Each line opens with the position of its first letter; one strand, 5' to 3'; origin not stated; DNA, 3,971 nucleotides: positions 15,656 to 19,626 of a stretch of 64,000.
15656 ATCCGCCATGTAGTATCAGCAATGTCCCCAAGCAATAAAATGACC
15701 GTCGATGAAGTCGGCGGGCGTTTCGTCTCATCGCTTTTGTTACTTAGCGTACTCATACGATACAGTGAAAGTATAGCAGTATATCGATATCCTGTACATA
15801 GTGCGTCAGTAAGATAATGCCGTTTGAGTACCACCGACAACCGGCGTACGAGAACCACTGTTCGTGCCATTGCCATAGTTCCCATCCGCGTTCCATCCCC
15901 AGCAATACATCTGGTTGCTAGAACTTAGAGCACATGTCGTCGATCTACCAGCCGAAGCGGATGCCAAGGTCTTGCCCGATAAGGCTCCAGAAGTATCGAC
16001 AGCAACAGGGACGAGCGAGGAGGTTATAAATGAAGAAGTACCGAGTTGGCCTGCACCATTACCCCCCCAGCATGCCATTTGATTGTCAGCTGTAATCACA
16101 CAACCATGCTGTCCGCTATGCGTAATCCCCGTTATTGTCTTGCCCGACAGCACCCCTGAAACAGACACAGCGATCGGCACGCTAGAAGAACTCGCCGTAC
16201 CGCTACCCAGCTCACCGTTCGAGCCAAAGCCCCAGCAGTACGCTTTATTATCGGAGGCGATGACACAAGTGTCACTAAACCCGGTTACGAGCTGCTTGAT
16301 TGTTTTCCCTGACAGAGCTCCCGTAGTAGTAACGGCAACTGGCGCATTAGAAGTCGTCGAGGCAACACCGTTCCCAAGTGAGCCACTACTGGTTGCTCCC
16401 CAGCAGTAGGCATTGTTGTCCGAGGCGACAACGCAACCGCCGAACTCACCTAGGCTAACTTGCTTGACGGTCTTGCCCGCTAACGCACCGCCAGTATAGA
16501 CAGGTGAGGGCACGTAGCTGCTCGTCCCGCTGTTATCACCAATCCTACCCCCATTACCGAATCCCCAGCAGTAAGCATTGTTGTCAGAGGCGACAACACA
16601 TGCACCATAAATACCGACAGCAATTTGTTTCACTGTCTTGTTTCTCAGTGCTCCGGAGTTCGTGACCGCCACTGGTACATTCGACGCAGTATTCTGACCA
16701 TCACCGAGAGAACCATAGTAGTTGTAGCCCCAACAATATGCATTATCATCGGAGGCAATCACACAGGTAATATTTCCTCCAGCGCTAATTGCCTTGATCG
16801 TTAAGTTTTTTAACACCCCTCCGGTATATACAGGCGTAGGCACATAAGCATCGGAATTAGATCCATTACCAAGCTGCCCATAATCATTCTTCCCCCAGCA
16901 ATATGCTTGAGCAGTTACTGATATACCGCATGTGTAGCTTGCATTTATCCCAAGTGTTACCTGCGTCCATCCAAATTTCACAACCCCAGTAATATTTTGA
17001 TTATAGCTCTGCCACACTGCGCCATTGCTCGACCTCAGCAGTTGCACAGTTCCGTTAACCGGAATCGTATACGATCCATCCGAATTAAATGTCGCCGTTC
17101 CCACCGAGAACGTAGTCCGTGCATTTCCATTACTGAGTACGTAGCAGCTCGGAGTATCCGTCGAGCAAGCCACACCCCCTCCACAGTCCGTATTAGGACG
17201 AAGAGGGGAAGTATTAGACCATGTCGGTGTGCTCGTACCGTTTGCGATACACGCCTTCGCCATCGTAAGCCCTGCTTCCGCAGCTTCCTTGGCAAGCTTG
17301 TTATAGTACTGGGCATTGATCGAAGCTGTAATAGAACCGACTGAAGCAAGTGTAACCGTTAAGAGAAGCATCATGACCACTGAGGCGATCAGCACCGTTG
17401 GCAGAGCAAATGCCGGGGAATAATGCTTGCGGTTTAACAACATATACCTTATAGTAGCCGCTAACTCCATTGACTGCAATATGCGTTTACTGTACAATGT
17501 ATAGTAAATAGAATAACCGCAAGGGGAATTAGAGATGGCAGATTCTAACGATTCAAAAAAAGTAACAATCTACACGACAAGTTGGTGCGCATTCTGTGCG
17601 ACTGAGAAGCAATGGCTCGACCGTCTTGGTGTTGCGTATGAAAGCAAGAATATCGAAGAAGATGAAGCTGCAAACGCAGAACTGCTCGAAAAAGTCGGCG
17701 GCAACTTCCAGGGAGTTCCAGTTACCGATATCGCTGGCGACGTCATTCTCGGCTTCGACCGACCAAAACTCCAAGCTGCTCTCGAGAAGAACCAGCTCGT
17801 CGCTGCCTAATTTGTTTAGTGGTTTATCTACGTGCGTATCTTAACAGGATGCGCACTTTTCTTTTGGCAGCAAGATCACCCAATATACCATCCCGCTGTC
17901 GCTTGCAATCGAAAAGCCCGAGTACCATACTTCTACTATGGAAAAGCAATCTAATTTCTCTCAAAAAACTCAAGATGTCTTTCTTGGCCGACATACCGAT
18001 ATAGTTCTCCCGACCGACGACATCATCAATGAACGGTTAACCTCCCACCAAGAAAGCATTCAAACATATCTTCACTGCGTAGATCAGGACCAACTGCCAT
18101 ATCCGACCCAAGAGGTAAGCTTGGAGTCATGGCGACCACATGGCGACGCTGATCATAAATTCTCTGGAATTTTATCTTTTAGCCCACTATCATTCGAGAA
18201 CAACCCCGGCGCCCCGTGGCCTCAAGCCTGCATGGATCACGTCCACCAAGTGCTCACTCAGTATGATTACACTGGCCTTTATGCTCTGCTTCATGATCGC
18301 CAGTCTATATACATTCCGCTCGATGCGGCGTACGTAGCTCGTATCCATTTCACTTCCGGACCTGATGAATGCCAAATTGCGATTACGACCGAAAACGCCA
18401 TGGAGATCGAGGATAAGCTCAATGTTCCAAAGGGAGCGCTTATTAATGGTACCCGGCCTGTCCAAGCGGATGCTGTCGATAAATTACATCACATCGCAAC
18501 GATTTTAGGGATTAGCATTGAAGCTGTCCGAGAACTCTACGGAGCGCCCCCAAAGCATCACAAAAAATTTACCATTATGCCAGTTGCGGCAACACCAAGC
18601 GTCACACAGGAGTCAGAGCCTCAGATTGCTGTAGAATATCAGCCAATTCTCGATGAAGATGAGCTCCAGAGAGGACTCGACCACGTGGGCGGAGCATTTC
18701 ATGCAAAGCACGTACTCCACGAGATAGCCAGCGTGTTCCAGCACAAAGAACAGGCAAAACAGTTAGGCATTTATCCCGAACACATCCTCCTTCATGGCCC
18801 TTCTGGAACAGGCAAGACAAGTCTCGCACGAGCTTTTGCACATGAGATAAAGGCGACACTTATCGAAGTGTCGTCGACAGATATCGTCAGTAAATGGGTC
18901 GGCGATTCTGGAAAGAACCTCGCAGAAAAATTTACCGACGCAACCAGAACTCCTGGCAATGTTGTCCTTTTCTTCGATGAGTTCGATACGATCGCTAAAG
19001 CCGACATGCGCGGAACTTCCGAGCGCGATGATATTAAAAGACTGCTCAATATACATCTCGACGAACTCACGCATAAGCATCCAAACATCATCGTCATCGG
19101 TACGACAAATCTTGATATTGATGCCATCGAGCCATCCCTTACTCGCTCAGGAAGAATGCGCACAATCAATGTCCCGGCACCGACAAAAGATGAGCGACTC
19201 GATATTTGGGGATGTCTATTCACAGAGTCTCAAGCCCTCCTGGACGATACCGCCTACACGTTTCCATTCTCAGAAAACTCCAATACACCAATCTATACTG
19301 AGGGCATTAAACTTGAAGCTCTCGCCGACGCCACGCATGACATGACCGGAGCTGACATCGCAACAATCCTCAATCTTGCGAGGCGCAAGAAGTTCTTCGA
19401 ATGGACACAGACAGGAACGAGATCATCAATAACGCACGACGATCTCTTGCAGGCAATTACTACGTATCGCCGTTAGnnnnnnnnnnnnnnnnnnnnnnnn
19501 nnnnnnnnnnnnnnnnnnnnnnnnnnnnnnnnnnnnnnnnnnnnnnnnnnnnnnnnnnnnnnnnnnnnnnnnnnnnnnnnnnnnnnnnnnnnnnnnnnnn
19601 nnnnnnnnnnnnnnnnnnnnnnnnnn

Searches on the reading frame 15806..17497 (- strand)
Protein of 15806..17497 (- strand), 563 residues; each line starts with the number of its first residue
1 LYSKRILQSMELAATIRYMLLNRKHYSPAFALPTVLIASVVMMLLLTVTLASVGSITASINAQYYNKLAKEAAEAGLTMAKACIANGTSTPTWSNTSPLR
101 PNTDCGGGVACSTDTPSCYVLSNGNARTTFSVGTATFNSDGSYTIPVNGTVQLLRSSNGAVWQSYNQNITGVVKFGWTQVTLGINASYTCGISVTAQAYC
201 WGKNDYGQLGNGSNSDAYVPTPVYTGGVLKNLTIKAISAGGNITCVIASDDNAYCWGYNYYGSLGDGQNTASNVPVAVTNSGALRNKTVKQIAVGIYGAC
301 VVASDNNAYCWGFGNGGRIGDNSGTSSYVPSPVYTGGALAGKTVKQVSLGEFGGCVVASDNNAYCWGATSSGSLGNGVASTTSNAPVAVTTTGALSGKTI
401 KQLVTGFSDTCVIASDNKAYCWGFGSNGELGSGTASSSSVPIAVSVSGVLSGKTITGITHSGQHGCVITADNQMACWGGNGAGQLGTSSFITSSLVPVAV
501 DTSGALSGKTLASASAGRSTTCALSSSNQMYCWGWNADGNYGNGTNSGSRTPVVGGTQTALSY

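Call 88: search_protein_families(library=pfam, proteins=[window:15806-17497:-], max_evalue=0.001)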
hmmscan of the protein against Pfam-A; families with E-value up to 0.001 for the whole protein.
window:15806-17497:- (563 aa): 3 families
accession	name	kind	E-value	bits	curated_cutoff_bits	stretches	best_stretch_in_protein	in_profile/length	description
PF25390.1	WD40_RLD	-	4.5e-77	260.2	150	2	199-552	3-342/363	RCC1-like domain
PF00415.24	RCC1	-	1e-37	128.9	21.7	3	198-247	4-50/50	Regulator of chromosome condensation (RCC1) repeat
PF13540.12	RCC1_2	-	2.4e-36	123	22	6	234-262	1-29/30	Regulator of chromosome condensation (RCC1) repeat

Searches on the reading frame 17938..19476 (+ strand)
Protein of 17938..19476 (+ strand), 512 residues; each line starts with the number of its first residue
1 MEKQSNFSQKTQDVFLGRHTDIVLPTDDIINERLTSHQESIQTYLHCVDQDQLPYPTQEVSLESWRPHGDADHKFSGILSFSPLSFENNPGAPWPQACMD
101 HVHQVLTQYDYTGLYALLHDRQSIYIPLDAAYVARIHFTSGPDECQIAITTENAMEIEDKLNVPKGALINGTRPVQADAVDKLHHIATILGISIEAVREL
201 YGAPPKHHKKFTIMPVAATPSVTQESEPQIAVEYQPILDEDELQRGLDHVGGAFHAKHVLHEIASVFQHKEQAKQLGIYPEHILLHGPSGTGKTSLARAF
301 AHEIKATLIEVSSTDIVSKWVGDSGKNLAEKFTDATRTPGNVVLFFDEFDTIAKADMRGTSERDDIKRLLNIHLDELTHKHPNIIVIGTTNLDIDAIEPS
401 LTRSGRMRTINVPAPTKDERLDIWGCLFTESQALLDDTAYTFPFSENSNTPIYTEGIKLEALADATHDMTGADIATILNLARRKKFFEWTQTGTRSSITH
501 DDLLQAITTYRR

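Call 88: search_protein_families(library=pfam, proteins=[window:17938-19476:+], max_evalue=0.001)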
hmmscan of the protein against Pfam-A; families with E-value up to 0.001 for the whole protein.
window:17938-19476:+ (512 aa): 10 families
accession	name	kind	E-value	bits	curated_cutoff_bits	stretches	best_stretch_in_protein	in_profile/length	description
PF00004.35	AAA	-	2.3e-30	106.1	21.2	1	283-409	1-125/131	ATPase family associated with various cellular activities (AAA)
PF13191.12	AAA_16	-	1.7e-07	32.3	32.6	1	280-335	24-85/167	AAA ATPase domain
PF13401.12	AAA_22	-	7.5e-06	26.7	27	1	282-387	7-90/130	AAA domain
PF05496.18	RuvB_N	-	1.1e-05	25.7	27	1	271-319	24-71/159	Holliday junction DNA helicase RuvB P-loop domain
PF13173.12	AAA_14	-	6.9e-05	23.3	27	1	283-411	5-119/129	AAA domain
PF05729.18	NACHT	-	9.3e-05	22.8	26.7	0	283-305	3-25/167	NACHT domain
PF01637.24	ATPase_2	-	0.00011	22.5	33.2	0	327-431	97-198/225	ATPase domain predominantly from Archaea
PF07728.20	AAA_5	-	0.00017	22.1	22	1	282-355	1-81/139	AAA domain (dynein-related subfamily)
PF13671.12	AAA_33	-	0.00032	21.4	27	1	283-374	2-63/143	AAA domain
PF17862.7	AAA_lid_3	-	0.00033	20.6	27.2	1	457-483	2-28/45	AAA+ lid domain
